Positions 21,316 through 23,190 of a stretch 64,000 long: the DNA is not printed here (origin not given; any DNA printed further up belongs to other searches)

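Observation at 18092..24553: TonB-dependent receptor + SapC + two tandem halogenase-like flavoproteins embedded in the GlcNAc/chitin regulon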

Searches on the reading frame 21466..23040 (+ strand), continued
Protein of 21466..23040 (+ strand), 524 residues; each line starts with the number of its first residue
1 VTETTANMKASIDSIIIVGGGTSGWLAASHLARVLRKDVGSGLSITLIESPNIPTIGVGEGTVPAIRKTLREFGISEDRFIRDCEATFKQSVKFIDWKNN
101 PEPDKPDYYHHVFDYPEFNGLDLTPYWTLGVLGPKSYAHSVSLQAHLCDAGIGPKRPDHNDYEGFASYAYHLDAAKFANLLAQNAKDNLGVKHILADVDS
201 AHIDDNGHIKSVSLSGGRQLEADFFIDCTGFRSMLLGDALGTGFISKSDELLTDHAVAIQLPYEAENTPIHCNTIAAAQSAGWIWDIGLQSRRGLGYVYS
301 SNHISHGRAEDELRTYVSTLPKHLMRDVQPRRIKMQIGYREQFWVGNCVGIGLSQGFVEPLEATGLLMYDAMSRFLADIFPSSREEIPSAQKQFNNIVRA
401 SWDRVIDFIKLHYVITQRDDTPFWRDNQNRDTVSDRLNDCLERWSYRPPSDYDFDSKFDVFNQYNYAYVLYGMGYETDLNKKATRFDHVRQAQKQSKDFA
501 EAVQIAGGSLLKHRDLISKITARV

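Call 18: find_homologous_proteins(query=window:21466-23040:+)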
Query window:21466-23040:+ (524 aa): 7957 proteins with E <= 0.001 among 8000 candidates; the best 120 are listed.
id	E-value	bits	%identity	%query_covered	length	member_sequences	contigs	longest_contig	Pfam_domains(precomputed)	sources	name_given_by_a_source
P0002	0.0e+0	1209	100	99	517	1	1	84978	PF01266.31,PF04820.21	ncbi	-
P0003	5.7e-221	753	63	98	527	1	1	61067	PF01266.31,PF07992.21,PF13454.13,PF04820.21,PF01494.26,PF12831.14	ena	-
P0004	2.9e-189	648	55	97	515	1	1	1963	PF01266.31,PF04820.21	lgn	-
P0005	4.5e-188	644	53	98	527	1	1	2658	PF01266.31,PF07992.21,PF04820.21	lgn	-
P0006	2.5e-187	642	55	97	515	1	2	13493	PF04820.21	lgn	-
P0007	5.1e-186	638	52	98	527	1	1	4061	PF01266.31,PF07992.21,PF04820.21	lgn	-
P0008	2.0e-184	632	53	98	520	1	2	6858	PF13454.13,PF04820.21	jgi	-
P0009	3.4e-184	631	54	98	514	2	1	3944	PF01266.31,PF04820.21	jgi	jgi:tryptophan halogenase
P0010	2.5e-183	629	53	97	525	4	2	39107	PF01266.31,PF07992.21,PF04820.21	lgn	-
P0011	8.2e-183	627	54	98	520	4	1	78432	PF04820.21,PF12831.14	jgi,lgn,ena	-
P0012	9.3e-183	627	54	98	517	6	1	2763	PF01266.31,PF07992.21,PF04820.21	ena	-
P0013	1.1e-182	627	54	97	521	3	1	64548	PF01266.31,PF04820.21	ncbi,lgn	ncbi:MAG: tryptophan halogenase family protein [Halioglobus sp.]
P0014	1.1e-182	627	53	97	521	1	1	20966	PF01266.31,PF07992.21,PF04820.21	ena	-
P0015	4.1e-182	625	54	95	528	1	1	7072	PF01266.31,PF04820.21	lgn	-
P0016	8.1e-182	624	55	98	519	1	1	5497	PF01266.31,PF04820.21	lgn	-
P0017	8.1e-182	624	54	97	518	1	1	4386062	PF01266.31,PF07992.21,PF04820.21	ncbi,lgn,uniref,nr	ncbi:tryptophan halogenase family protein [Thalassotalea atypica]|uniref:tryptophan halogenase famil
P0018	1.7e-181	623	52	98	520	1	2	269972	PF01266.31,PF07992.21,PF04820.21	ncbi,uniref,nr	ncbi:tryptophan halogenase family protein [Psychrobium sp. 1_MG-2023]|uniref:tryptophan halogenase f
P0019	2.0e-181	622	53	99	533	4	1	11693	PF07992.21,PF04820.21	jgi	-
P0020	2.5e-181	622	52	98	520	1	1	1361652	PF01266.31,PF07992.21,PF13454.13,PF04820.21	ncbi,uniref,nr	ncbi:tryptophan halogenase family protein [Thalassotalea sp. G2M2-11]|uniref:tryptophan halogenase f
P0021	3.3e-181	622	54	99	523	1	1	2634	PF01266.31,PF04820.21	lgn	-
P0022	3.6e-181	622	52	97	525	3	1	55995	PF01266.31,PF07992.21,PF04820.21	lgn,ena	-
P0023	4.4e-181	621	54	97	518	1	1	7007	PF01266.31,PF07992.21,PF04820.21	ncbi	ncbi:MAG: tryptophan 7-halogenase [Pseudomonadota bacterium]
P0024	4.6e-181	621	54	98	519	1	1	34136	PF04820.21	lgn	-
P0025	5.4e-181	621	54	97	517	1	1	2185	PF01266.31,PF07992.21,PF13454.13,PF04820.21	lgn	-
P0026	6.4e-181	621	54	97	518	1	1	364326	PF01266.31,PF04820.21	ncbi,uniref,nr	ncbi:tryptophan 7-halogenase [Exilibacterium tricleocarpae]|uniref:Tryptophan 7-halogenase n=1 Tax=E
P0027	8.2e-181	620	52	97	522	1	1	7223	PF01266.31,PF07992.21,PF04820.21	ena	-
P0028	1.5e-180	620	52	97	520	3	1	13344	PF01266.31,PF07992.21,PF13454.13,PF04820.21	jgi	-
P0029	1.5e-180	619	51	99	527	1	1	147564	PF01266.31,PF07992.21,PF04820.21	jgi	-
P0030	3.1e-180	618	53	98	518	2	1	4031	PF01266.31,PF07992.21,PF04820.21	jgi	-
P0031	4.1e-180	618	53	98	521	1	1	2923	PF01266.31,PF04820.21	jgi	jgi:tryptophan 7-halogenase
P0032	4.3e-180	618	52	99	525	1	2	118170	PF01266.31,PF07992.21,PF13454.13,PF04820.21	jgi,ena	-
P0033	5.9e-180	618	52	99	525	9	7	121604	PF01266.31,PF07992.21,PF13454.13,PF04820.21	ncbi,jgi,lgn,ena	-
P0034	8.5e-180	617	53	97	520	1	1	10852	PF01266.31,PF07992.21,PF13454.13,PF04820.21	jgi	jgi:tryptophan halogenase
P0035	1.5e-179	616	52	99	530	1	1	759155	PF01266.31,PF07992.21,PF04820.21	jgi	jgi:tryptophan halogenase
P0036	2.5e-179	615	52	97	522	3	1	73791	PF01266.31,PF07992.21,PF04820.21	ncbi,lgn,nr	ncbi:MAG: tryptophan halogenase [Gammaproteobacteria bacterium]|nr:MAG: tryptophan halogenase [Gamma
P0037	2.6e-179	615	52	99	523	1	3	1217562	PF01266.31,PF04820.21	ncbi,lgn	-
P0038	3.3e-179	615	53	97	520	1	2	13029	PF01266.31,PF07992.21,PF13454.13,PF04820.21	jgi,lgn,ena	-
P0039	3.3e-179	615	53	98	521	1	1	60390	PF01266.31,PF07992.21,PF13454.13,PF04820.21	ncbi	-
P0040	3.7e-179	615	51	99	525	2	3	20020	PF01266.31,PF07992.21,PF13454.13,PF04820.21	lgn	-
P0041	4.3e-179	615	51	99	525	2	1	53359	PF01266.31,PF07992.21,PF13454.13,PF04820.21,PF05834.19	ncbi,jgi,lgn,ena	-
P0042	6.3e-179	614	52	98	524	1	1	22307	PF01266.31,PF07992.21,PF04820.21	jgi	jgi:tryptophan halogenase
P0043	8.1e-179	614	53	97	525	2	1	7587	PF01266.31,PF07992.21,PF13454.13,PF04820.21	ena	-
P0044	8.1e-179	614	52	98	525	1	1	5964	PF01266.31,PF07992.21,PF13454.13,PF04820.21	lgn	-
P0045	8.7e-179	614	54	97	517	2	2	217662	PF01266.31,PF07992.21,PF13454.13,PF04820.21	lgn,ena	-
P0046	1.2e-178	613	52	97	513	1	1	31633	PF01266.31,PF07992.21,PF04820.21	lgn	-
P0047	1.2e-178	613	54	97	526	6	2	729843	PF01266.31,PF07992.21,PF04820.21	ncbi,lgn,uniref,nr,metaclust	ncbi:tryptophan halogenase family protein [Kordiimonas lacus]|uniref:Tryptophan halogenase n=1 Tax=K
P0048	1.7e-178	613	52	99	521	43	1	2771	PF01266.31,PF04820.21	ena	-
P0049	1.9e-178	613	52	99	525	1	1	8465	PF01266.31,PF07992.21,PF13454.13,PF04820.21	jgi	jgi:tryptophan halogenase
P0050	2.2e-178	612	54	97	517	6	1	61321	PF01266.31,PF07992.21,PF04820.21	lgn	-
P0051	2.5e-178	612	53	98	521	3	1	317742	PF01266.31,PF07992.21,PF04820.21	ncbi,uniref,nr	ncbi:tryptophan halogenase family protein [Microbulbifer hainanensis]|uniref:tryptophan halogenase f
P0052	2.8e-178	612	52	98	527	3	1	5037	PF01266.31,PF07992.21,PF13454.13,PF04820.21,PF12831.14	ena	-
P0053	4.7e-178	611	53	98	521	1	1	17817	PF01266.31,PF04820.21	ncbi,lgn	-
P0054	5.2e-178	611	53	98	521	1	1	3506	PF01266.31,PF04820.21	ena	-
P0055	6.3e-178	611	52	95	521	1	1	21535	PF01266.31,PF04820.21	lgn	-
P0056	7.6e-178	611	52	97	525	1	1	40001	PF01266.31,PF07992.21,PF04820.21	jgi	jgi:tryptophan halogenase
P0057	7.6e-178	611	51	99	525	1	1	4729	PF01266.31,PF07992.21,PF13454.13,PF04820.21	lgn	-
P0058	7.7e-178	611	54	98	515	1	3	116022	PF01266.31,PF07992.21,PF04820.21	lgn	-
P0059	1.0e-177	610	52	97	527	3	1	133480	PF01266.31,PF07992.21,PF04820.21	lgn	-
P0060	1.1e-177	610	53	97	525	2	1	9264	PF01266.31,PF07992.21,PF13454.13,PF04820.21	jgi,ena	-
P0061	1.5e-177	610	54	98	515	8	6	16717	PF01266.31,PF07992.21,PF04820.21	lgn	-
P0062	2.4e-177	609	51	99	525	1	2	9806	PF01266.31,PF07992.21,PF13454.13,PF04820.21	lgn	-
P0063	2.7e-177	609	53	97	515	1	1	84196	PF01266.31,PF04820.21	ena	-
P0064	4.3e-177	608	53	97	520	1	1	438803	PF01266.31,PF07992.21,PF13454.13,PF04820.21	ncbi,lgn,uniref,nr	ncbi:tryptophan 7-halogenase [Colwellia sp. 75C3]|uniref:tryptophan halogenase family protein n=1 Ta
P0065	6.5e-177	607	53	97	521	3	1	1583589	PF01266.31,PF07992.21,PF04820.21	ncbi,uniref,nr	ncbi:tryptophan halogenase family protein [Microbulbifer pacificus]|uniref:tryptophan halogenase fam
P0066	9.6e-177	607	52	99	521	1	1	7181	PF01266.31,PF04820.21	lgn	-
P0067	1.3e-176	606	54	97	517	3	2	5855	PF01266.31,PF07992.21,PF04820.21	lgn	-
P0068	1.7e-176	606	53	97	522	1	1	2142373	PF01266.31,PF04820.21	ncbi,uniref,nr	ncbi:tryptophan halogenase family protein [Microbulbifer magnicolonia]|uniref:tryptophan halogenase 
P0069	2.7e-176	605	51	97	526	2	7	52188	PF01266.31,PF07992.21,PF13454.13,PF04820.21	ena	-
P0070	3.9e-176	605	53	97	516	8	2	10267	PF01266.31,PF07992.21,PF04820.21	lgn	-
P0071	4.1e-176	605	52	99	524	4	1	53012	PF01266.31,PF07992.21,PF13454.13,PF04820.21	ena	-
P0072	4.5e-176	605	53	97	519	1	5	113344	PF01266.31,PF04820.21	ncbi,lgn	-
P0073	7.7e-176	604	52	98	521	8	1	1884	PF01266.31,PF07992.21,PF04820.21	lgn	-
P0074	1.2e-175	603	52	98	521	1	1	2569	PF01266.31,PF07992.21,PF04820.21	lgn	-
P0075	1.4e-175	603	51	97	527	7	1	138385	PF01266.31,PF07992.21,PF13454.13,PF04820.21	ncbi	-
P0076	2.2e-175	602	51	97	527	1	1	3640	PF01266.31,PF07992.21,PF04820.21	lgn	-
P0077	2.6e-175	602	51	99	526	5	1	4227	PF01266.31,PF07992.21,PF04820.21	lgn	-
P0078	2.8e-175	602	51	98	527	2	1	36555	PF01266.31,PF07992.21,PF04820.21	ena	-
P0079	5.5e-175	601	52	97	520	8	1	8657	PF01266.31,PF07992.21,PF13454.13,PF04820.21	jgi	-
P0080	6.0e-175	601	52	97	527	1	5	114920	PF01266.31,PF04820.21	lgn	-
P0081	7.7e-175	601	52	98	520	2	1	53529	PF01266.31,PF04820.21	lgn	-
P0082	8.3e-175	601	51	97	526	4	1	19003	PF01266.31,PF07992.21,PF04820.21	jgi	-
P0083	9.2e-175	600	52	97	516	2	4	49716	PF01266.31,PF04820.21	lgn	-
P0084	1.4e-174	600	52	97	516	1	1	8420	PF01266.31,PF04820.21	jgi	jgi:tryptophan halogenase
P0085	1.5e-174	600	54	96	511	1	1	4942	PF04820.21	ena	-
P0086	1.6e-174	600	52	97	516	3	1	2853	PF01266.31,PF04820.21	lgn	-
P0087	2.5e-174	599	52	99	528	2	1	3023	PF04820.21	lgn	-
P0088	2.5e-174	599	51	97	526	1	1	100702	PF01266.31,PF07992.21,PF04820.21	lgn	-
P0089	4.4e-174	598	52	98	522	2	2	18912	PF01266.31,PF04820.21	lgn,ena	-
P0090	6.6e-174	598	52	97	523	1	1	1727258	PF01266.31,PF04820.21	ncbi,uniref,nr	ncbi:tryptophan halogenase [Kordiimonas sediminis]|uniref:Tryptophan halogenase n=1 Tax=Kordiimonas 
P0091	6.9e-174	597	52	97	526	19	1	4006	PF01266.31,PF04820.21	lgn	-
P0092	7.0e-174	597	52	98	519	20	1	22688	PF04820.21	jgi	-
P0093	9.6e-174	597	53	98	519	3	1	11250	PF01266.31,PF04820.21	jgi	jgi:tryptophan halogenase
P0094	9.7e-174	597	52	98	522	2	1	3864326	PF01266.31,PF07992.21,PF04820.21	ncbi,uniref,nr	ncbi:Flavin-dependent tryptophan halogenase RebH [Microbulbifer aggregans]|uniref:Flavin-dependent t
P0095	1.1e-173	597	51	98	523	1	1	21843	PF01266.31,PF07992.21,PF04820.21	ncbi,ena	-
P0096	1.2e-173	597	52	97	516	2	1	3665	PF01266.31,PF07992.21,PF04820.21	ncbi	-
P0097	2.1e-173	596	51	97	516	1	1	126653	PF01266.31,PF07992.21,PF04820.21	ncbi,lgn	-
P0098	2.8e-173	595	51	97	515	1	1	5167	PF01266.31,PF04820.21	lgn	-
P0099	3.5e-173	595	52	97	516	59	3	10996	PF01266.31,PF04820.21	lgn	-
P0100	3.7e-173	595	52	98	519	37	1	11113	PF01266.31,PF04820.21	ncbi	-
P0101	3.9e-173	595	51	99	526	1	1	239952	PF04820.21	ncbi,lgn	ncbi:tryptophan halogenase family protein [Colwelliaceae bacterium BS250]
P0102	4.8e-173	595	51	98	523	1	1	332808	PF04820.21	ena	-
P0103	5.2e-173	595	51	97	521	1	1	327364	PF01266.31,PF07992.21,PF04820.21,PF12831.14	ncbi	-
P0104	1.4e-172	593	52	98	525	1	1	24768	PF04820.21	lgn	-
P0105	1.5e-172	593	52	98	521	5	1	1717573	PF01266.31,PF04820.21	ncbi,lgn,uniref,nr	ncbi:tryptophan halogenase family protein [Microbulbifer agarilyticus]|uniref:tryptophan halogenase 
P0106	3.3e-172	592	52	97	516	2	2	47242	PF01266.31,PF04820.21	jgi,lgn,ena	-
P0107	5.5e-172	591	52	98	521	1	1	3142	PF01266.31,PF04820.21,PF05834.19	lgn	-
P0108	7.4e-172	591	53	98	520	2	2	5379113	PF01266.31,PF07992.21,PF04820.21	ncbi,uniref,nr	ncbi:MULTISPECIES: tryptophan 7-halogenase [unclassified Microbulbifer]|uniref:tryptophan halogenase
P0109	9.8e-172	590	51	97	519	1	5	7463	PF01266.31,PF07992.21,PF04820.21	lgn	-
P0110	1.1e-171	590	51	97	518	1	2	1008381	PF01266.31,PF07992.21,PF04820.21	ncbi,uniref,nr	ncbi:tryptophan 7-halogenase [Thalassotalea sp. M1531]|uniref:Tryptophan 7-halogenase n=1 Tax=Thalas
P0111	1.4e-171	590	52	97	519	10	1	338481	PF01266.31,PF04820.21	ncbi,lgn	ncbi:tryptophan halogenase family protein [Colwelliaceae bacterium MEBiC 14330]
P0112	1.8e-171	590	50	97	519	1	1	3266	PF01266.31,PF07992.21,PF04820.21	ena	-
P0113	2.0e-171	589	52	97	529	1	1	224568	PF01266.31,PF07992.21,PF04820.21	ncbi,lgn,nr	ncbi:MAG: tryptophan 7-halogenase [Alphaproteobacteria bacterium]|nr:MAG: tryptophan 7-halogenase [A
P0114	2.1e-171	589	52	97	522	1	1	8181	PF01266.31,PF04820.21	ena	-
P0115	2.8e-171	589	51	97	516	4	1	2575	PF01266.31,PF04820.21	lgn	-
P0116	3.7e-171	588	53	97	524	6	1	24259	PF01266.31,PF07992.21,PF04820.21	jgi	jgi:tryptophan halogenase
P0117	3.9e-171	588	52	98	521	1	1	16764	PF01266.31,PF04820.21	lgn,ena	-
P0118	5.1e-171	588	51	99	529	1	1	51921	PF01266.31,PF07992.21,PF13454.13,PF04820.21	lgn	-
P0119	6.0e-171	588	51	97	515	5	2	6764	PF01266.31,PF04820.21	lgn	-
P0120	6.4e-171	588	51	95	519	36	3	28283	PF01266.31,PF07992.21,PF13454.13,PF04820.21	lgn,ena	-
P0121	8.1e-171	587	51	99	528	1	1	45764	PF01266.31,PF13454.13,PF04820.21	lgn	-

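Call 19: find_encoding_contigs(protein=P0002, flank=10000, max_places=3)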
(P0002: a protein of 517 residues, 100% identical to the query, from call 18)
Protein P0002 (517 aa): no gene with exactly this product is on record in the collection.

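Call 20: find_encoding_contigs(protein=P0003, flank=10000, max_places=2)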
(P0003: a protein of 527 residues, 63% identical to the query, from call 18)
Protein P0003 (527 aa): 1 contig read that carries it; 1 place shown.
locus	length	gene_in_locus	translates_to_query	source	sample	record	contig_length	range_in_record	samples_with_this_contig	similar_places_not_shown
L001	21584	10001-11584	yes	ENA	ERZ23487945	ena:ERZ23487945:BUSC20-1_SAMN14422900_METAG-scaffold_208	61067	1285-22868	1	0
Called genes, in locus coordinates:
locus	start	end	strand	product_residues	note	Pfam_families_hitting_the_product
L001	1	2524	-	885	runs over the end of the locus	PF03173:CHB_HEX, PF02838:Glyco_hydro_20b, PF00728:Glyco_hydro_20, PF03174:CHB_HEX_C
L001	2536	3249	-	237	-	PF01182:Glucosamine_iso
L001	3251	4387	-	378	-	PF22643:NagA_N (faint), PF01979:Amidohydro_1, PF07969:Amidohydro_3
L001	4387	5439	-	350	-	PF01380:SIS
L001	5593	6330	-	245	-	PF00392:GntR, PF13338:AbiEi_4 (faint), PF07702:UTRA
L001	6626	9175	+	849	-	PF07715:Plug, PF00593:TonB_dep_Rec_b-barrel, PF14905:OMP_b-brl_3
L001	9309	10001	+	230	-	PF07277:SapC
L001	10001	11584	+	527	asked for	PF01494:FAD_binding_3 (weak), PF07992:Pyr_redox_2 (faint), PF01266:DAO, PF04820:Trp_halogenase, PF12831:FAD_oxidored (faint), PF13454:NAD_binding_9 (faint)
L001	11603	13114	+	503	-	PF01266:DAO, PF04820:Trp_halogenase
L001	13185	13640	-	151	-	-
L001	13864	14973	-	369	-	-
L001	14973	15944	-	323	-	PF02685:Glucokinase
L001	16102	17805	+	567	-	PF00474:SSF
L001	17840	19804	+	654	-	PF16177:ACAS_N, PF00501:AMP-binding, PF13193:AMP-binding_C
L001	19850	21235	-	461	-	PF25816:RamC_N, PF00069:Pkinase (weak)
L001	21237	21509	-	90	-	-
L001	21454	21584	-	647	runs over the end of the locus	PF02310:B12-binding (weak), PF04055:Radical_SAM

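Call 21: find_encoding_contigs(protein=P0017, flank=10000, max_places=2)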
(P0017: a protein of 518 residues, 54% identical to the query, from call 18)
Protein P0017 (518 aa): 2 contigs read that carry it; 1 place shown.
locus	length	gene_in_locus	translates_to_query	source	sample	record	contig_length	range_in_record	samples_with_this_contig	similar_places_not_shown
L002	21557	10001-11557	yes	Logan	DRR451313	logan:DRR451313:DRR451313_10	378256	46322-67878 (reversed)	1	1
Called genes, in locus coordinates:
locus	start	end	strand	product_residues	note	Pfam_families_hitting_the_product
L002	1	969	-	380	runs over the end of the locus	PF25973:BSH_CzcB (weak), PF25917:BSH_RND (faint)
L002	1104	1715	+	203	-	PF00440:TetR_N, PF14246:TetR_C_7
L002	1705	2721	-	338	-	PF00356:LacI, PF00532:Peripla_BP_1, PF13407:Peripla_BP_4, PF13377:Peripla_BP_3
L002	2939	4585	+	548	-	PF00342:PGI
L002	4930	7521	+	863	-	PF07715:Plug, PF00593:TonB_dep_Rec_b-barrel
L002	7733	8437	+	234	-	PF07277:SapC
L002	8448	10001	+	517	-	PF01266:DAO (weak), PF04820:Trp_halogenase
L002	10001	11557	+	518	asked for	PF01266:DAO (faint), PF04820:Trp_halogenase, PF07992:Pyr_redox_2 (faint)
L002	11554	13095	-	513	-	PF00685:Sulfotransfer_1, PF13469:Sulfotransfer_3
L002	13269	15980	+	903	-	PF03173:CHB_HEX, PF02838:Glyco_hydro_20b, PF00728:Glyco_hydro_20, PF03174:CHB_HEX_C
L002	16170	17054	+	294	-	PF01869:BcrAD_BadFG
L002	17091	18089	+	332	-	PF01380:SIS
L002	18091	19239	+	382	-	PF01979:Amidohydro_1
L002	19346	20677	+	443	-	PF07690:MFS_1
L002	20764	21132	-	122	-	-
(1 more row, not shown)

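Call 22: find_encoding_contigs(protein=P0047, flank=10000, max_places=1)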
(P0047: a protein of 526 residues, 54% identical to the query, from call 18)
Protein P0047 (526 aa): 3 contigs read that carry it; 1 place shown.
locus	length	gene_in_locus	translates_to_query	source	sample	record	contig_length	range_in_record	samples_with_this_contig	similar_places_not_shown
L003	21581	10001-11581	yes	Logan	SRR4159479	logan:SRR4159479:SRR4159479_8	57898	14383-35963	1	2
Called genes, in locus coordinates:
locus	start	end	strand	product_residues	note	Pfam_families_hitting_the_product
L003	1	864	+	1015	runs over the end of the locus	PF00873:ACR_tran, PF02355:SecD_SecF_C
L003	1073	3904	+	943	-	PF00311:PEPcase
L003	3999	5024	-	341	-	PF00356:LacI, PF00532:Peripla_BP_1, PF13407:Peripla_BP_4, PF13377:Peripla_BP_3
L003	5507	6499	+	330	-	PF02685:Glucokinase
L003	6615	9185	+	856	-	PF07715:Plug, PF00593:TonB_dep_Rec_b-barrel, PF14905:OMP_b-brl_3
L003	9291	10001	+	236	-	PF07277:SapC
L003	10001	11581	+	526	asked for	PF01266:DAO (weak), PF04820:Trp_halogenase, PF07992:Pyr_redox_2 (faint)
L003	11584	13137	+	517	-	PF01266:DAO, PF04820:Trp_halogenase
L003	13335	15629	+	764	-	PF02838:Glyco_hydro_20b, PF00728:Glyco_hydro_20, PF13287:Fn3_assoc, PF13290:CHB_HEX_C_1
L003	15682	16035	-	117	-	PF07237:DUF1428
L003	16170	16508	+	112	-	PF08274:Zn_Ribbon_YjdM, PF03831:YjdM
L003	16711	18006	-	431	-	PF07690:MFS_1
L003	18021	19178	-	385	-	PF01979:Amidohydro_1, PF07969:Amidohydro_3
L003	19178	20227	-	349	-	PF01380:SIS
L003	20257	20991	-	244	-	PF00392:GntR, PF07702:UTRA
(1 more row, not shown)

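Call 23: find_encoding_contigs(protein=P0051, flank=10000, max_places=1)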
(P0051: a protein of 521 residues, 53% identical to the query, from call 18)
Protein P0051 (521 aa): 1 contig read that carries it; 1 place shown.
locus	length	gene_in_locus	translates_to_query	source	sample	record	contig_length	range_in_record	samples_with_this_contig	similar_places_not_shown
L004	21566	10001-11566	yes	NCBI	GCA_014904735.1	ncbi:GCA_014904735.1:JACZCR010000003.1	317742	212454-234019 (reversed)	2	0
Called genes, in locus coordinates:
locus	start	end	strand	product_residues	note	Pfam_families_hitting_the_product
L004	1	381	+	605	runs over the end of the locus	PF00920:ILVD_EDD_N, PF24877:ILV_EDD_C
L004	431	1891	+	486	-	PF00479:G6PD_N, PF02781:G6PD_C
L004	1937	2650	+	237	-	PF01182:Glucosamine_iso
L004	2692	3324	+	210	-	PF01081:Aldolase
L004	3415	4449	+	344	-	PF00044:Gp_dh_N, PF02800:Gp_dh_C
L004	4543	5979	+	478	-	PF00224:PK, PF02887:PK_C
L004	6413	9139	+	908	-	PF07715:Plug, PF00593:TonB_dep_Rec_b-barrel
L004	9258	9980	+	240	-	PF07277:SapC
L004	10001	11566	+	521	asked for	PF01266:DAO (weak), PF04820:Trp_halogenase, PF07992:Pyr_redox_2 (faint)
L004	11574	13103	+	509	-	PF01266:DAO (weak), PF04820:Trp_halogenase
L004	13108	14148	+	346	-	PF01925:TauE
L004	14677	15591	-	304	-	PF00892:EamA, PF04142:Nuc_sug_transp (weak), PF00892:EamA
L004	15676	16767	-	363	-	PF01926:MMR_HSR1, PF02421:FeoB_N (weak), PF06071:YchF-GTPase_C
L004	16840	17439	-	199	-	PF01195:Pept_tRNA_hydro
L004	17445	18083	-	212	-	PF01386:Ribosomal_L25p, PF14693:Ribosomal_TL5_C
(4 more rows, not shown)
